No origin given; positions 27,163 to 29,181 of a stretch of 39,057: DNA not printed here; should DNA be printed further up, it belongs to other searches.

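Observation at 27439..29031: MinD/FleN-like ATPase fused to a PilZ domain, divergent from the flagellar EBP genes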

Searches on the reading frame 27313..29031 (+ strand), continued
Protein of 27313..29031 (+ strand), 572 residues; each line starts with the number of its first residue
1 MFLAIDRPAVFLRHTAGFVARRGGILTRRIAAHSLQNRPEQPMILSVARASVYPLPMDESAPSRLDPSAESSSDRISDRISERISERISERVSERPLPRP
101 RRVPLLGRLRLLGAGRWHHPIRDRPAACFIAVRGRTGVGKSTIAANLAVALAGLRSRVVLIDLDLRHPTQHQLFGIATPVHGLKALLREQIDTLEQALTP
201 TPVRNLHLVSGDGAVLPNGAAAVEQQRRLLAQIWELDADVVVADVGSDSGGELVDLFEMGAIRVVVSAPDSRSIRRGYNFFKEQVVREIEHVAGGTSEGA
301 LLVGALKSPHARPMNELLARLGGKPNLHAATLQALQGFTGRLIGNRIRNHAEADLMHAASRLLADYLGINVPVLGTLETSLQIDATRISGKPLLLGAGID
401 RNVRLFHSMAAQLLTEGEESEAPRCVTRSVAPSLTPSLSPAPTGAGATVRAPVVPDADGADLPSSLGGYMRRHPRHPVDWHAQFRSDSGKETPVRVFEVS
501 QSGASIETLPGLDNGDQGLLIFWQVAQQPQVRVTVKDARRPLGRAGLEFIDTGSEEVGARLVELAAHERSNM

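Call 53: find_homologous_proteins(query=P0060, max_evalue=1e-20)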
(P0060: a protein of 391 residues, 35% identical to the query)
Query P0060 (391 aa): 152 proteins with E <= 1e-20 among 8000 candidates; the best 120 are listed.
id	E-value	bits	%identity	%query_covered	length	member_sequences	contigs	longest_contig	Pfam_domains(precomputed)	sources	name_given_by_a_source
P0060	6.1e-241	817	100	100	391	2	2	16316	PF00142.25,PF10609.16,PF01656.30,PF13614.13,PF09140.18,PF06564.19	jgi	jgi:flagellar biosynthesis protein FlhG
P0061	1.1e-229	780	96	100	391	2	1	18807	PF00142.25,PF10609.16,PF01656.30,PF13614.13,PF09140.18,PF06564.19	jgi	jgi:flagellar biosynthesis protein FlhG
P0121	2.7e-210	716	87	100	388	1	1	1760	PF00142.25,PF10609.16,PF01656.30,PF13614.13,PF09140.18,PF06564.19,PF02374.22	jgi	jgi:flagellar biosynthesis protein FlhG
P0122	5.9e-208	708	87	100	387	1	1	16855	PF10609.16,PF01656.30,PF13614.13,PF09140.18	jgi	jgi:flagellar biosynthesis protein FlhG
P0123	1.5e-200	684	85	98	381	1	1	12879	PF10609.16,PF01656.30,PF13614.13,PF09140.18,PF06564.19,PF02374.22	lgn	-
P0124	3.4e-200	683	84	100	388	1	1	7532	PF00142.25,PF10609.16,PF01656.30,PF13614.13,PF09140.18,PF02374.22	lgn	-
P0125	1.7e-198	677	83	100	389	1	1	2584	PF00142.25,PF10609.16,PF01656.30,PF13614.13,PF09140.18,PF02374.22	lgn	-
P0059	7.8e-198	675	84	100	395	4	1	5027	PF10609.16,PF01656.30,PF13614.13,PF09140.18,PF06564.19,PF02374.22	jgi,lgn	-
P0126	2.2e-196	670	83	97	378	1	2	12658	PF10609.16,PF01656.30,PF13614.13,PF09140.18,PF06564.19,PF02374.22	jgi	jgi:flagellar biosynthesis protein FlhG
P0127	3.1e-196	670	83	100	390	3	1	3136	PF10609.16,PF01656.30,PF13614.13,PF09140.18,PF06564.19,PF02374.22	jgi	jgi:flagellar biosynthesis protein FlhG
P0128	1.7e-193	661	82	98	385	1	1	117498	PF10609.16,PF01656.30,PF13614.13,PF09140.18,PF06564.19,PF02374.22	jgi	jgi:flagellar biosynthesis protein FlhG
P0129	3.9e-190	650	82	96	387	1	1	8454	PF10609.16,PF01656.30,PF13614.13,PF09140.18,PF06564.19,PF02374.22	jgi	jgi:flagellar biosynthesis protein FlhG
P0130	1.1e-152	527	83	76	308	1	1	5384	-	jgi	jgi:flagellar biosynthesis protein FlhG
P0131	2.9e-149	515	71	87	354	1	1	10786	PF10609.16,PF01656.30,PF13614.13,PF09140.18,PF06564.19,PF02374.22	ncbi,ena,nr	ncbi:MAG TPA: MinD/ParA family protein [Polyangiales bacterium]|nr:MinD/ParA family protein [Polyang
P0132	3.2e-149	515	71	87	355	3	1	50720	PF10609.16,PF01656.30,PF13614.13,PF09140.18,PF06564.19,PF02374.22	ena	-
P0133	4.0e-143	495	69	86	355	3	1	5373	PF10609.16,PF01656.30,PF13614.13,PF09140.18,PF06564.19,PF02374.22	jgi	jgi:flagellar biosynthesis protein FlhG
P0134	7.7e-139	481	67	95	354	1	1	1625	PF10609.16,PF01656.30,PF13614.13,PF09140.18,PF06564.19,PF02374.22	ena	-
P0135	1.2e-138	480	66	90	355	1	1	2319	PF10609.16,PF01656.30,PF13614.13,PF09140.18,PF06564.19,PF02374.22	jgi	jgi:flagellar biosynthesis protein FlhG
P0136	2.9e-137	476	65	90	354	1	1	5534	PF10609.16,PF01656.30,PF13614.13,PF09140.18,PF06564.19,PF02374.22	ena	-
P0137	5.7e-126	439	63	85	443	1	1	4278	PF07238.20,PF10609.16,PF01656.30,PF13614.13,PF09140.18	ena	-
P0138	1.4e-125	437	61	82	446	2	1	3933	PF07238.20,PF10609.16,PF01656.30,PF13614.13,PF09140.18,PF02374.22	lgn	-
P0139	4.2e-120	419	68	71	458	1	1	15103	PF07238.20,PF10609.16,PF01656.30,PF13614.13,PF09140.18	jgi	jgi:flagellar biosynthesis protein FlhG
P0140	1.6e-118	414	58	91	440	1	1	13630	PF07238.20,PF10609.16,PF01656.30,PF13614.13,PF09140.18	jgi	jgi:flagellar biosynthesis protein FlhG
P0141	2.0e-117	411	59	92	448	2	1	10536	PF07238.20,PF10609.16,PF01656.30,PF13614.13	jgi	jgi:flagellar biosynthesis protein FlhG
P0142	2.3e-116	407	55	86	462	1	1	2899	PF07238.20,PF10609.16,PF01656.30,PF13614.13,PF06564.19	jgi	jgi:flagellar biosynthesis protein FlhG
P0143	5.4e-113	396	57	88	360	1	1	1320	PF10609.16,PF01656.30,PF13614.13,PF09140.18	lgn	-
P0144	5.3e-112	393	55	89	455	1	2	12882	PF07238.20,PF10609.16,PF01656.30,PF13614.13,PF09140.18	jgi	jgi:flagellar biosynthesis protein FlhG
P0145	1.3e-110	388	55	93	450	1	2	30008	PF07238.20,PF10609.16,PF01656.30,PF13614.13,PF09140.18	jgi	jgi:flagellar biosynthesis protein FlhG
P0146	2.2e-110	387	55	87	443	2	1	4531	PF07238.20,PF10609.16,PF01656.30,PF13614.13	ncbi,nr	ncbi:MAG TPA: AAA family ATPase [Polyangiales bacterium]|nr:AAA family ATPase [Polyangiales bacteriu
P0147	1.3e-108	382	63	70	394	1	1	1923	PF10609.16,PF01656.30,PF13614.13,PF09140.18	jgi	jgi:flagellar biosynthesis protein FlhG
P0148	1.1e-105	372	56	86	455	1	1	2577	PF07238.20,PF10609.16,PF01656.30,PF13614.13,PF09140.18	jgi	jgi:flagellar biosynthesis protein FlhG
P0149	1.6e-103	365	58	77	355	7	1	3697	PF10609.16,PF01656.30,PF13614.13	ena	-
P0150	4.8e-103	363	50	88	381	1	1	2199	PF10609.16,PF01656.30,PF13614.13,PF09140.18,PF06564.19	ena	-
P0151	6.8e-103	363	61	71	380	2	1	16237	PF10609.16,PF01656.30,PF13614.13,PF09140.18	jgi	jgi:flagellar biosynthesis protein FlhG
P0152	4.2e-102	360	55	79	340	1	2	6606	PF10609.16,PF01656.30,PF13614.13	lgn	-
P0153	1.2e-101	359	56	83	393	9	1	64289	PF07238.20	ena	-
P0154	5.3e-101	357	57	71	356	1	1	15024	PF10609.16,PF01656.30,PF13614.13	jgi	jgi:flagellar biosynthesis protein FlhG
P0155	1.5e-100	355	52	82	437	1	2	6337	PF07238.20,PF10609.16,PF01656.30,PF13614.13,PF09140.18,PF06564.19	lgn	-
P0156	2.9e-100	354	56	70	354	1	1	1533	PF10609.16,PF01656.30,PF13614.13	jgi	jgi:flagellar biosynthesis protein FlhG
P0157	3.1e-100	354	57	80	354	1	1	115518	PF10609.16,PF01656.30,PF13614.13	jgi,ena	-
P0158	5.2e-100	353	59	70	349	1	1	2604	PF10609.16,PF01656.30,PF13614.13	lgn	-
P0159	1.3e-99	352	60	72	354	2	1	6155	PF10609.16,PF01656.30,PF13614.13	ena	-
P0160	1.6e-99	352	53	82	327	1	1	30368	PF10609.16,PF01656.30,PF13614.13,PF09140.18,PF06564.19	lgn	-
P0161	1.7e-99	352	59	74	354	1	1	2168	PF10609.16,PF01656.30,PF13614.13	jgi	-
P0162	3.3e-99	351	58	77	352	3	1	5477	PF10609.16,PF01656.30,PF13614.13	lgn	-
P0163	1.3e-98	349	56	72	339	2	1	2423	PF10609.16,PF01656.30,PF13614.13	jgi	jgi:flagellar biosynthesis protein FlhG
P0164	2.9e-97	344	58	71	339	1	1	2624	PF10609.16,PF01656.30,PF13614.13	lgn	-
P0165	8.8e-97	343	56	72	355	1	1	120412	PF10609.16,PF01656.30,PF13614.13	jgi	jgi:flagellar biosynthesis protein FlhG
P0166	8.3e-96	340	47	92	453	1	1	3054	PF07238.20,PF10609.16,PF01656.30,PF13614.13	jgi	jgi:flagellar biosynthesis protein FlhG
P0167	1.3e-94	336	56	72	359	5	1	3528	PF10609.16,PF01656.30,PF13614.13,PF09140.18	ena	-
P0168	7.6e-93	330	48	91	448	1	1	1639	PF00142.25,PF07238.20,PF10609.16,PF01656.30,PF13614.13,PF09140.18,PF02374.22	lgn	-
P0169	4.1e-92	327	48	91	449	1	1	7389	PF07238.20,PF10609.16,PF01656.30,PF13614.13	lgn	-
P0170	6.3e-91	323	47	89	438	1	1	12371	PF07238.20,PF10609.16,PF01656.30,PF13614.13,PF06564.19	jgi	jgi:flagellar biosynthesis protein FlhG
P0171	5.9e-90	320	48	89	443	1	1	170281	PF07238.20,PF10609.16,PF01656.30,PF13614.13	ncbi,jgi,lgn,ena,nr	ncbi:MAG: PilZ domain-containing protein [Myxococcales bacterium]|nr:PilZ domain-containing protein 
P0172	2.8e-89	318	43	82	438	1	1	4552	PF07238.20,PF10609.16,PF01656.30,PF13614.13,PF02374.22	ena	-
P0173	7.0e-87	310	52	74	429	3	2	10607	PF00142.25,PF07238.20,PF10609.16,PF01656.30,PF13614.13,PF09140.18,PF02374.22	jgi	jgi:flagellar biosynthesis protein FlhG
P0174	1.5e-86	309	46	85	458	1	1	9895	PF07238.20,PF10609.16,PF01656.30,PF13614.13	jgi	jgi:flagellar biosynthesis protein FlhG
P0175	1.3e-85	306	52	74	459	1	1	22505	PF07238.20,PF10609.16,PF01656.30,PF13614.13,PF09140.18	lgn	-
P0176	2.3e-85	305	53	74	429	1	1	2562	PF00142.25,PF07238.20,PF10609.16,PF01656.30,PF13614.13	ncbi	-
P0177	3.8e-85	304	54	71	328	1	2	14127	PF10609.16,PF13614.13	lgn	-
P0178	3.9e-85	304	52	71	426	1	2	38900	PF00142.25,PF07238.20,PF10609.16,PF01656.30,PF13614.13,PF09140.18,PF06564.19,PF02374.22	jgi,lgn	jgi:flagellar biosynthesis protein FlhG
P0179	9.4e-85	303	52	74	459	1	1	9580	PF07238.20,PF10609.16,PF01656.30,PF13614.13,PF09140.18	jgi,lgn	jgi:flagellar biosynthesis protein FlhG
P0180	1.1e-83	300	51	74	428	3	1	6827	PF00142.25,PF07238.20,PF10609.16,PF01656.30,PF13614.13,PF09140.18,PF02374.22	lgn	-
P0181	4.4e-80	288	47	72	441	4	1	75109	PF07238.20,PF10609.16,PF01656.30,PF13614.13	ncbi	ncbi:MAG: P-loop NTPase [Myxococcota bacterium]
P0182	7.1e-80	287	52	75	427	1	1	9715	PF07238.20,PF10609.16,PF01656.30,PF13614.13,PF02374.22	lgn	-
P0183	2.9e-79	285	51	80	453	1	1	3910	PF07238.20,PF10609.16,PF01656.30,PF13614.13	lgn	-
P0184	4.3e-78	281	43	87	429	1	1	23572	PF00142.25,PF07238.20,PF10609.16,PF01656.30,PF13614.13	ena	-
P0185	1.6e-76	276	49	65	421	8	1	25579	PF00142.25,PF07238.20,PF10609.16,PF01656.30,PF13614.13,PF09140.18,PF06564.19,PF02374.22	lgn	-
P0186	1.6e-75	273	46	72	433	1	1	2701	PF07238.20,PF10609.16,PF01656.30,PF13614.13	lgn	-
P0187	1.6e-75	273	49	75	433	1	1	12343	PF07238.20,PF10609.16,PF01656.30,PF13614.13,PF09140.18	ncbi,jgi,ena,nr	ncbi:MAG: P-loop NTPase [Myxococcales bacterium]|nr:P-loop NTPase [Myxococcales bacterium]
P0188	1.9e-75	273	49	75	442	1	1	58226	PF00142.25,PF07238.20,PF10609.16,PF01656.30,PF13614.13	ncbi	-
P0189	1.9e-74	269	48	74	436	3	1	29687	PF07238.20,PF10609.16,PF01656.30,PF13614.13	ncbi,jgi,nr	ncbi:MAG: P-loop NTPase [Deltaproteobacteria bacterium]|nr:P-loop NTPase [Deltaproteobacteria bacter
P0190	3.9e-74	268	49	70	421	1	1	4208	PF07238.20,PF10609.16,PF01656.30,PF13614.13,PF02374.22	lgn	-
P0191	3.9e-74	268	46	77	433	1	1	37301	PF00142.25,PF07238.20,PF10609.16,PF01656.30,PF13614.13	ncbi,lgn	ncbi:MAG: P-loop NTPase [Myxococcota bacterium]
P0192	6.0e-74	268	48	73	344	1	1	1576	PF00142.25,PF10609.16,PF01656.30,PF13614.13,PF02374.22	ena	-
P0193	6.2e-74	268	48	74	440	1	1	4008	PF07238.20,PF10609.16,PF01656.30,PF13614.13,PF02374.22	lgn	-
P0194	1.2e-73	267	43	86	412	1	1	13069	PF07238.20,PF10609.16,PF01656.30,PF13614.13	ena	-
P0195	3.0e-73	265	41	87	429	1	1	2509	PF00142.25,PF07238.20,PF10609.16,PF01656.30,PF13614.13,PF02374.22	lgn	-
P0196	1.1e-72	263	47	72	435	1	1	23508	PF00142.25,PF07238.20,PF10609.16,PF01656.30,PF13614.13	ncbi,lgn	-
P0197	2.1e-72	263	47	75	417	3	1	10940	PF00142.25,PF07238.20,PF10609.16,PF01656.30,PF13614.13,PF02374.22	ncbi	ncbi:MAG: P-loop NTPase [Myxococcota bacterium]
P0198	5.4e-72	261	46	75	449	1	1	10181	PF07238.20,PF10609.16,PF01656.30,PF13614.13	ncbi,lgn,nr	ncbi:MAG TPA: P-loop NTPase [Sandaracinaceae bacterium LLY-WYZ-13_1]|nr:P-loop NTPase [Sandaracinace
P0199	8.9e-72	261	43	91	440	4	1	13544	PF07238.20,PF10609.16,PF01656.30,PF13614.13,PF02374.22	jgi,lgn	-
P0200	3.8e-71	258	44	72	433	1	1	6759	PF07238.20,PF10609.16,PF01656.30,PF13614.13,PF06564.19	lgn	-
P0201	4.9e-71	258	51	64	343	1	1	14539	PF10609.16,PF01656.30,PF13614.13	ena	-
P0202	4.2e-70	255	43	80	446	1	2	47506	PF07238.20,PF10609.16,PF01656.30,PF13614.13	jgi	jgi:flagellar biosynthesis protein FlhG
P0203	9.8e-70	254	44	67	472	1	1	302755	PF07238.20,PF10609.16,PF01656.30,PF13614.13,PF06564.19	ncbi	-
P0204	1.6e-69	253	40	86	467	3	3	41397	PF07238.20,PF10609.16,PF01656.30,PF13614.13,PF02374.22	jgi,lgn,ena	jgi:flagellar biosynthesis protein FlhG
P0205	2.0e-69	253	46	72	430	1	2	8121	PF00142.25,PF07238.20,PF10609.16,PF01656.30,PF13614.13,PF02374.22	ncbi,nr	ncbi:MAG: hypothetical protein D6729_16455 [Deltaproteobacteria bacterium]|nr:MAG: hypothetical prot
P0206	2.6e-69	252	43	70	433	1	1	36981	PF07238.20,PF10609.16,PF01656.30,PF13614.13,PF06564.19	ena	-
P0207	2.7e-69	252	44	72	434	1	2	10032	PF00142.25,PF07238.20,PF10609.16,PF01656.30,PF13614.13,PF06564.19,PF02374.22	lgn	-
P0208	2.7e-68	249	41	87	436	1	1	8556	PF07238.20,PF10609.16,PF01656.30,PF13614.13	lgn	-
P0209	6.1e-68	248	44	72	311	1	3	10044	PF00142.25,PF10609.16,PF01656.30,PF13614.13,PF02374.22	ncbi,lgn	-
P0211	3.2e-66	242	44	73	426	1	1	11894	PF07238.20,PF10609.16,PF01656.30,PF13614.13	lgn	-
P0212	3.5e-66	242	42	79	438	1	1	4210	PF07238.20,PF10609.16,PF01656.30,PF13614.13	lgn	-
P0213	6.1e-66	241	43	72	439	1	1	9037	PF07238.20,PF10609.16,PF01656.30,PF13614.13,PF02374.22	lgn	-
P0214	1.3e-65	240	44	72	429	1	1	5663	PF00142.25,PF07238.20,PF10609.16,PF01656.30,PF13614.13,PF06564.19,PF02374.22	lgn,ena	-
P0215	4.2e-65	239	45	69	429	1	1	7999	PF07238.20,PF10609.16,PF01656.30,PF13614.13,PF02374.22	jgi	jgi:flagellar biosynthesis protein FlhG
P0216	9.3e-64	234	44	70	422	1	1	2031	PF07238.20,PF10609.16,PF01656.30,PF13614.13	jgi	-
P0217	3.7e-63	232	40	75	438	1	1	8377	PF00142.25,PF07238.20,PF10609.16,PF01656.30,PF13614.13,PF02374.22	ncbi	-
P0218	1.7e-61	227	43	74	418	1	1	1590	PF00142.25,PF07238.20,PF10609.16,PF01656.30,PF13614.13,PF09140.18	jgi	jgi:flagellar biosynthesis protein FlhG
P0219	8.2e-61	224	41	76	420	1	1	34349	PF00142.25,PF07238.20,PF10609.16,PF01656.30,PF13614.13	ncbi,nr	ncbi:MAG: P-loop NTPase [Deltaproteobacteria bacterium]|nr:P-loop NTPase [Deltaproteobacteria bacter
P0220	7.3e-60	221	36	89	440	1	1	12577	PF10609.16,PF01656.30,PF13614.13,PF02374.22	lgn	-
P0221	7.5e-60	221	41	74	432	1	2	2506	PF07238.20,PF10609.16,PF01656.30,PF13614.13,PF02374.22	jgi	jgi:flagellar biosynthesis protein FlhG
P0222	3.2e-58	216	39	74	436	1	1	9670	PF00142.25,PF07238.20,PF10609.16,PF01656.30,PF13614.13,PF02374.22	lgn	-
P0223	4.3e-58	216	37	83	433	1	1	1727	PF10609.16,PF01656.30,PF13614.13,PF02374.22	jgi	jgi:flagellar biosynthesis protein FlhG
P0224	5.1e-58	215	40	76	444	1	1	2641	PF07238.20,PF10609.16,PF01656.30,PF13614.13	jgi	jgi:flagellar biosynthesis protein FlhG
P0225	3.8e-54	203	39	84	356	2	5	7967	PF00142.25,PF10609.16,PF01656.30,PF13614.13,PF02374.22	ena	-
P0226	1.3e-52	197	42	60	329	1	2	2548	PF00142.25,PF10609.16,PF01656.30,PF13614.13,PF09140.18,PF06564.19,PF02374.22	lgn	-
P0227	1.7e-51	194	38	81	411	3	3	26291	PF10609.16,PF13413.13,PF01656.30,PF13614.13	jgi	jgi:flagellar biosynthesis protein FlhG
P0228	1.2e-50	191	38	72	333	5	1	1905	PF10609.16,PF01656.30,PF13614.13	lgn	-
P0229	1.1e-48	185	41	68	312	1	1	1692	PF10609.16,PF01656.30,PF13614.13,PF02374.22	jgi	-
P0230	4.1e-48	183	36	72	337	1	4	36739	PF00142.25,PF10609.16,PF01656.30,PF13614.13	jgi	jgi:flagellar biosynthesis protein FlhG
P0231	2.1e-47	180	36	75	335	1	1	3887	PF00142.25,PF10609.16,PF01656.30,PF13614.13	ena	-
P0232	3.3e-47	180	37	74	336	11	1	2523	PF00142.25,PF10609.16,PF01656.30,PF13614.13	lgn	-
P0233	1.2e-46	178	39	67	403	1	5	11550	PF10609.16,PF13413.13,PF01656.30,PF13614.13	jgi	jgi:flagellar biosynthesis protein FlhG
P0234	2.3e-46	177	35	76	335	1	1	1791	PF10609.16,PF01656.30,PF13614.13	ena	-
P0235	2.4e-46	177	34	72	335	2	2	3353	PF00142.25,PF10609.16,PF01656.30,PF13614.13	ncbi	-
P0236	4.2e-46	176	36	67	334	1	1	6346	PF10609.16,PF01656.30,PF13614.13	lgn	-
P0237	9.1e-46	175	37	74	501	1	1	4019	PF00142.25,PF10609.16,PF01656.30,PF13614.13,PF09140.18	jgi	-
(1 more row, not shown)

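Call 54: find_encoding_contigs(protein=P0171, flank=10000, max_places=1)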
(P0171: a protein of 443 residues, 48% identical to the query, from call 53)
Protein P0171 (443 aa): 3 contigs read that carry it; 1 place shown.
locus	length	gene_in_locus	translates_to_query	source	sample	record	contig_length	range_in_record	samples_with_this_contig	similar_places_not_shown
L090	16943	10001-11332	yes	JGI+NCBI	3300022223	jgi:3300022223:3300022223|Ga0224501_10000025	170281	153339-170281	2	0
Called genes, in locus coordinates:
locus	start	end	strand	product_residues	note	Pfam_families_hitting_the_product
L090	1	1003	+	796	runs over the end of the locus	PF06762:LMF1, PF25179:LMF1_C (faint)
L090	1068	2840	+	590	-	PF00488:MutS_V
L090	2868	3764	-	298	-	PF08668:HDOD, PF01966:HD (weak)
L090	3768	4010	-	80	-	-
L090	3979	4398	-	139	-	-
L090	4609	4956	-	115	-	PF05400:FliT (weak)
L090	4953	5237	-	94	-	PF02561:FliS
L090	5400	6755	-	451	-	PF02465:FliD_N, PF07195:FliD_C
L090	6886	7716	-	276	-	PF00669:Flagellin_N, PF00700:Flagellin_C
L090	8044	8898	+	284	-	-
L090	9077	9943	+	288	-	-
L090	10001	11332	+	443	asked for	PF01656:CbiA, PF10609:ParA, PF13614:AAA_31, PF07238:PilZ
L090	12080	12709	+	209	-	PF13649:Methyltransf_25 (weak)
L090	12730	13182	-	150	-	PF13527:Acetyltransf_9, PF00583:Acetyltransf_1, PF13673:Acetyltransf_10 (weak), PF13508:Acetyltransf_7, PF08445:FR47 (weak)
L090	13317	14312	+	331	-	-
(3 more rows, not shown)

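Call 55: search_protein_representatives(alignment_id=A2)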
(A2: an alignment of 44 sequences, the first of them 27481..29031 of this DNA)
Query: 44 sequences, 482 profile positions. Proteins with E-value up to 0.001 (for the whole library): 47407; up to 1e-10: 6239; up to 1e-30: 561. The best 150 are listed.
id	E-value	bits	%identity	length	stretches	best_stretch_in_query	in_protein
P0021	2.8e-225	764.8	-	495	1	1-478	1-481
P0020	6.3e-214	727.4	-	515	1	1-475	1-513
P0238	8.0e-167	572.1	-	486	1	1-476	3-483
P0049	7.0e-145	499.7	-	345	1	139-475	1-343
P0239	3.6e-133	461.1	-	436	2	13-214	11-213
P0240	1.9e-118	412.5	-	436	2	15-209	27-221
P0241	6.9e-110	384.3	-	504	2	35-372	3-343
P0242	6.1e-108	377.9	-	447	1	39-471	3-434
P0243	1.3e-100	353.7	-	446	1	40-470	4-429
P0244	4.0e-99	348.8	-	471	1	5-474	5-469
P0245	4.7e-96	338.7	-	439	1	38-477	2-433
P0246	1.8e-95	336.8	-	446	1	41-471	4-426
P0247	1.8e-95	336.7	-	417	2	8-200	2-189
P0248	6.5e-95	334.9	-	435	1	40-471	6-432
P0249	1.6e-94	333.6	-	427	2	248-477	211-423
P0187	1.7e-82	294.0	-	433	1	41-463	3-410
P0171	4.0e-76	273.0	-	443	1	41-476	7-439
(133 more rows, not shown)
